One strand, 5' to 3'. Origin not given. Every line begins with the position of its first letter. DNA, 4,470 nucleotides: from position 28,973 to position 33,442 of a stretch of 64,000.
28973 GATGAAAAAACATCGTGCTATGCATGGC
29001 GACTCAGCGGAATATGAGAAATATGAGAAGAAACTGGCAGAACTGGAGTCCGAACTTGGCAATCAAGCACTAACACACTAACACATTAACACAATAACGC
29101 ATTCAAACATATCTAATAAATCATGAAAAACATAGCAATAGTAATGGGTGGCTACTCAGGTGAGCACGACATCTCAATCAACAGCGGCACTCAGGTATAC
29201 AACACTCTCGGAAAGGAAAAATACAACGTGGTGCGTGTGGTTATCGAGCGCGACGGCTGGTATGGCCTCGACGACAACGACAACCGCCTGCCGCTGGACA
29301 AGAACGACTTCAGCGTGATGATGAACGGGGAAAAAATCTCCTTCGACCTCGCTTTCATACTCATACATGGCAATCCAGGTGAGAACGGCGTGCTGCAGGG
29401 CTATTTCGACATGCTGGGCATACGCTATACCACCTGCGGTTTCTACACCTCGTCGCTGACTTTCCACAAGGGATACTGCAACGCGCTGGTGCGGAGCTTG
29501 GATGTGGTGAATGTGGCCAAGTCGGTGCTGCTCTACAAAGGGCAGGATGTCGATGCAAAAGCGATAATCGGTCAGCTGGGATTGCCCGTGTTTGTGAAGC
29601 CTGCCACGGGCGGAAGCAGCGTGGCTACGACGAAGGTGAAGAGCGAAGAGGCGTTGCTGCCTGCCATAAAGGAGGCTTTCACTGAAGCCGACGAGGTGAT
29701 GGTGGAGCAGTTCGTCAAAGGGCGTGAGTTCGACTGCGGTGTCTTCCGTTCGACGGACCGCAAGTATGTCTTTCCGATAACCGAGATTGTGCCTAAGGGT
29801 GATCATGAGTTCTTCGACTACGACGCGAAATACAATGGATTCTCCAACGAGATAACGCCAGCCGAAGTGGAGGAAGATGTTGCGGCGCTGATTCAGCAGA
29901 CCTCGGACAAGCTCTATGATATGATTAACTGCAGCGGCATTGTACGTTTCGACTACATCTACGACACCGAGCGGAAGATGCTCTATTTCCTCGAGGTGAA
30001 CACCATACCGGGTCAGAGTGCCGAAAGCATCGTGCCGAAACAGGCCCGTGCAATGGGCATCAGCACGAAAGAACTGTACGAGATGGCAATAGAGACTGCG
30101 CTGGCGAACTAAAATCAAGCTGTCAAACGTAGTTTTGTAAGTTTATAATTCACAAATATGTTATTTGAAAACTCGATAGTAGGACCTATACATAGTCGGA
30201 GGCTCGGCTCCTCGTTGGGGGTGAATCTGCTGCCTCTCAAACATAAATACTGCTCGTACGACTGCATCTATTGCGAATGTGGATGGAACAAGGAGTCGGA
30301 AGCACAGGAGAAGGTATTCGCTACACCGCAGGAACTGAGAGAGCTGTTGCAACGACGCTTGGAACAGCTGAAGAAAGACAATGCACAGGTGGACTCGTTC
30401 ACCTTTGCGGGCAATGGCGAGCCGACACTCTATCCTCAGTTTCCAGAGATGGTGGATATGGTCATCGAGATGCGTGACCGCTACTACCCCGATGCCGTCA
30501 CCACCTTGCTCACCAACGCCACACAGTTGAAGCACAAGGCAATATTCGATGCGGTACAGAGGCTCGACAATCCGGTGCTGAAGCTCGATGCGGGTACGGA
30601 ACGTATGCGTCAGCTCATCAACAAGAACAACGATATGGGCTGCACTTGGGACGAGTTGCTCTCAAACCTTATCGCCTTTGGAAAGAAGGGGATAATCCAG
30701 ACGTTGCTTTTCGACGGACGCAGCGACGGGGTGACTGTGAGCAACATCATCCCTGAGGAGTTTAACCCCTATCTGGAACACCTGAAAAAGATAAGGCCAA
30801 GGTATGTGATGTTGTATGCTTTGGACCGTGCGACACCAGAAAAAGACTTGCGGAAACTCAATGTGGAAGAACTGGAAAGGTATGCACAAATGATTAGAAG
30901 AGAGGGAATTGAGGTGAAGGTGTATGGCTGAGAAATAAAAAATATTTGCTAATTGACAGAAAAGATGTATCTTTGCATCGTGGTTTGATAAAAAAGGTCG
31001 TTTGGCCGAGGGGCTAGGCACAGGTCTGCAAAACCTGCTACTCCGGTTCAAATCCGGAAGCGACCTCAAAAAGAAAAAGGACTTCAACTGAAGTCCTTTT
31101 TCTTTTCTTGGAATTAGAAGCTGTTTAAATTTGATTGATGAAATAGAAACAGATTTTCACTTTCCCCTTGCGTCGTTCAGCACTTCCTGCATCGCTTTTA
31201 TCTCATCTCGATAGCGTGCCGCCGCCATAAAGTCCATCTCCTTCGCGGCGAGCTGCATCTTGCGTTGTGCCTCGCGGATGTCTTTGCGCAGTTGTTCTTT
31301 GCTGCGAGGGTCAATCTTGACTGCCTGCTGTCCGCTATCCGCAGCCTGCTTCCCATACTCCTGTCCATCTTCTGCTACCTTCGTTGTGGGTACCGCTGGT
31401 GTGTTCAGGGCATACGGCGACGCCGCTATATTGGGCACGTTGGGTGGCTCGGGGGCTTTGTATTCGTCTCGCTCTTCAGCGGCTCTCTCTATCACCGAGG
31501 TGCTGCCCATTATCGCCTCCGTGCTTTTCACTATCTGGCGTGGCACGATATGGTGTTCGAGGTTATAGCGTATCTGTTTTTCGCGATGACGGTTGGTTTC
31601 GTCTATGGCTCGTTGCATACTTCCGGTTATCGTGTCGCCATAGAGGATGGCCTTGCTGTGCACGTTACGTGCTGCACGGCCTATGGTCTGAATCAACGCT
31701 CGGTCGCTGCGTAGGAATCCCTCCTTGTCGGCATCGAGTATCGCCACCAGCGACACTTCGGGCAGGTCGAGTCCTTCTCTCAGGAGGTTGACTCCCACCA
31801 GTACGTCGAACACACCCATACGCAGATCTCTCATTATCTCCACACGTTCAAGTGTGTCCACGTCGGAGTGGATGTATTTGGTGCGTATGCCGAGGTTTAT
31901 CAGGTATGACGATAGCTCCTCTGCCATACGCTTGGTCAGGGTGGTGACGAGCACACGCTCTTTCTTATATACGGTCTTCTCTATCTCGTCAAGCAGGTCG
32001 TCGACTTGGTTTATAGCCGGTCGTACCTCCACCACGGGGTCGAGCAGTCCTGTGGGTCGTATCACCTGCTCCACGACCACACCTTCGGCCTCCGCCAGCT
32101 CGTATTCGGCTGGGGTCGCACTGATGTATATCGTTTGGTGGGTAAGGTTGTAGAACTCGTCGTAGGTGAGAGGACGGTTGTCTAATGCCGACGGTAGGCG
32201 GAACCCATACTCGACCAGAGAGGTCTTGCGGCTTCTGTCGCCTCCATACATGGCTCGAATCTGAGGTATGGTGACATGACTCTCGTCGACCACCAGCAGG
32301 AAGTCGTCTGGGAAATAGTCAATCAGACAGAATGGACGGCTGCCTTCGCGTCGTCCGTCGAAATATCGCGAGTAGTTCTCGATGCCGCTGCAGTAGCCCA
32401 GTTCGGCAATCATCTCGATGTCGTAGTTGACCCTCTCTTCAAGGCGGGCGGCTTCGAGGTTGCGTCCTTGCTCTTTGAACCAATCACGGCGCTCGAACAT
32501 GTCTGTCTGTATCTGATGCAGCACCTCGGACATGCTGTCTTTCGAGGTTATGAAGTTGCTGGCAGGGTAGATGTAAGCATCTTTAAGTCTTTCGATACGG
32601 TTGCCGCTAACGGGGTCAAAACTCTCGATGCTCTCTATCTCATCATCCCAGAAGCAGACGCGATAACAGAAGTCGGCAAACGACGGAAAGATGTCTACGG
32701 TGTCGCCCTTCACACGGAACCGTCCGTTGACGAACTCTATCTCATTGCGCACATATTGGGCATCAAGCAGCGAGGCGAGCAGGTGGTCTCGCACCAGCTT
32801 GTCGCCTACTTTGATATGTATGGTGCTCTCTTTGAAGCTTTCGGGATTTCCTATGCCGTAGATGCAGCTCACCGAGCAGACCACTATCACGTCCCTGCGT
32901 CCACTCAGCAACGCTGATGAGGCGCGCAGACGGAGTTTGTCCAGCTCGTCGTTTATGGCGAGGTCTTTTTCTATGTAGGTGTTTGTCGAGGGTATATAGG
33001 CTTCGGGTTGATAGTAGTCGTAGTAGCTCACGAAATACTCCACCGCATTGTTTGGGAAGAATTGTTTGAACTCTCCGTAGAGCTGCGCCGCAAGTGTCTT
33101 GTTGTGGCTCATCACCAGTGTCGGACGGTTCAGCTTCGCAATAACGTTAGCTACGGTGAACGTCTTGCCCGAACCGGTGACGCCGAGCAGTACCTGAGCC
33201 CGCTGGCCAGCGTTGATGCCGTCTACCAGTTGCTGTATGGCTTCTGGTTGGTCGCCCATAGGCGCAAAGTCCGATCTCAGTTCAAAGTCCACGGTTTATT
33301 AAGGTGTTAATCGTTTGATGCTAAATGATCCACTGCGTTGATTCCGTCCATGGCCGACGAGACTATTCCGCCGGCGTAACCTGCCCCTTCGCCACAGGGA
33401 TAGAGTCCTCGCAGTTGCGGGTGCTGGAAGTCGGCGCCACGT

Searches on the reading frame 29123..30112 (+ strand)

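Call 11: search_protein_families(library=pfam, proteins=[window:29123-30112:+], max_evalue=0.01)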
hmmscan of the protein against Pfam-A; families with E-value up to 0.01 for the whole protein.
window:29123-30112:+ (329 aa): 6 families
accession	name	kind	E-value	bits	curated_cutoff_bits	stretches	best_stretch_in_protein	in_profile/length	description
PF07478.18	Dala_Dala_lig_C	-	4.3e-46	157.4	24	1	141-321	19-201/204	D-ala D-ala ligase C-terminus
PF01820.27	Dala_Dala_lig_N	-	4.7e-24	85.7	34.6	1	3-105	1-121/121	D-ala D-ala ligase N-terminus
PF02786.22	CPSase_L_D2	-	9.1e-09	35.6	19.8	1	130-294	15-178/211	Carbamoyl-phosphate synthase L chain, ATP binding domain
PF02222.28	ATP-grasp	-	5.8e-05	23.3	27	1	143-279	20-148/179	ATP-grasp domain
PF02655.19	ATP-grasp_3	-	0.00015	22.3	23.2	1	155-294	33-155/160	ATP-grasp domain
PF13535.11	ATP-grasp_4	-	0.0014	18.7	27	0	154-232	3-96/160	ATP-grasp domain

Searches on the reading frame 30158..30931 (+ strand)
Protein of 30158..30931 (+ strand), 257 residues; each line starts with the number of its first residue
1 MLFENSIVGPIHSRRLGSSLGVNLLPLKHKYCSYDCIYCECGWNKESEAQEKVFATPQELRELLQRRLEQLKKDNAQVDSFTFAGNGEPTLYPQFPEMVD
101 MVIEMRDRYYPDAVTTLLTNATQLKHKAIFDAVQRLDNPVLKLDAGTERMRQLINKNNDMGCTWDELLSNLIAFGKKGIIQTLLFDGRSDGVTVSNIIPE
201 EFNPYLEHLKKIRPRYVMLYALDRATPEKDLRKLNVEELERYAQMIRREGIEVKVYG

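Call 11: search_protein_families(library=pfam, proteins=[window:30158-30931:+], max_evalue=0.01)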
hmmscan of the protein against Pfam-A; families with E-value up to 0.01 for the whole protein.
window:30158-30931:+ (257 aa): 1 family
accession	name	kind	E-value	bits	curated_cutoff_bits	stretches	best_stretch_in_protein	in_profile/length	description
PF04055.27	Radical_SAM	-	3.6e-11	43.9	29.5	1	31-180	6-142/166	Radical SAM superfamily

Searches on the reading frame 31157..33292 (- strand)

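Call 11: search_protein_families(library=pfam, proteins=[window:31157-33292:-], max_evalue=0.01)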
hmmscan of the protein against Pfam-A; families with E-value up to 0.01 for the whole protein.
window:31157-33292:- (711 aa): 9 families
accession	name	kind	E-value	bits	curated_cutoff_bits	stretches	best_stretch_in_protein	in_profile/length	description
PF17757.6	UvrB_inter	-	2.6e-30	104.8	22.9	1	158-247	1-91/91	UvrB interaction domain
PF12344.14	UvrB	-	9.3e-20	70.7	27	1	550-590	1-41/43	Ultra-violet resistance protein B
PF00271.37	Helicase_C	-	1.8e-19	70.4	23.5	1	431-543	4-109/110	Helicase conserved C-terminal domain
PF04851.21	ResIII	-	5.8e-12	46.3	22.5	1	14-85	7-83/164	Type III restriction enzyme, res subunit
PF00270.35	DEAD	-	1e-05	25.8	26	1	15-83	4-73/167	DEAD/DEAH box helicase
PF02151.25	UVR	-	1.1e-05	25.4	21.5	1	672-703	4-35/36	UvrB/uvrC motif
PF13191.12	AAA_16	-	0.0015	19.5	32.6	1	17-65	10-52/167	AAA ATPase domain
PF13604.12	AAA_30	-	0.002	18.3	27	0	14-102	5-82/191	AAA domain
PF00580.27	UvrD-helicase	-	0.0057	16.8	23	0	435-641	36-136/271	UvrD/REP helicase N-terminal domain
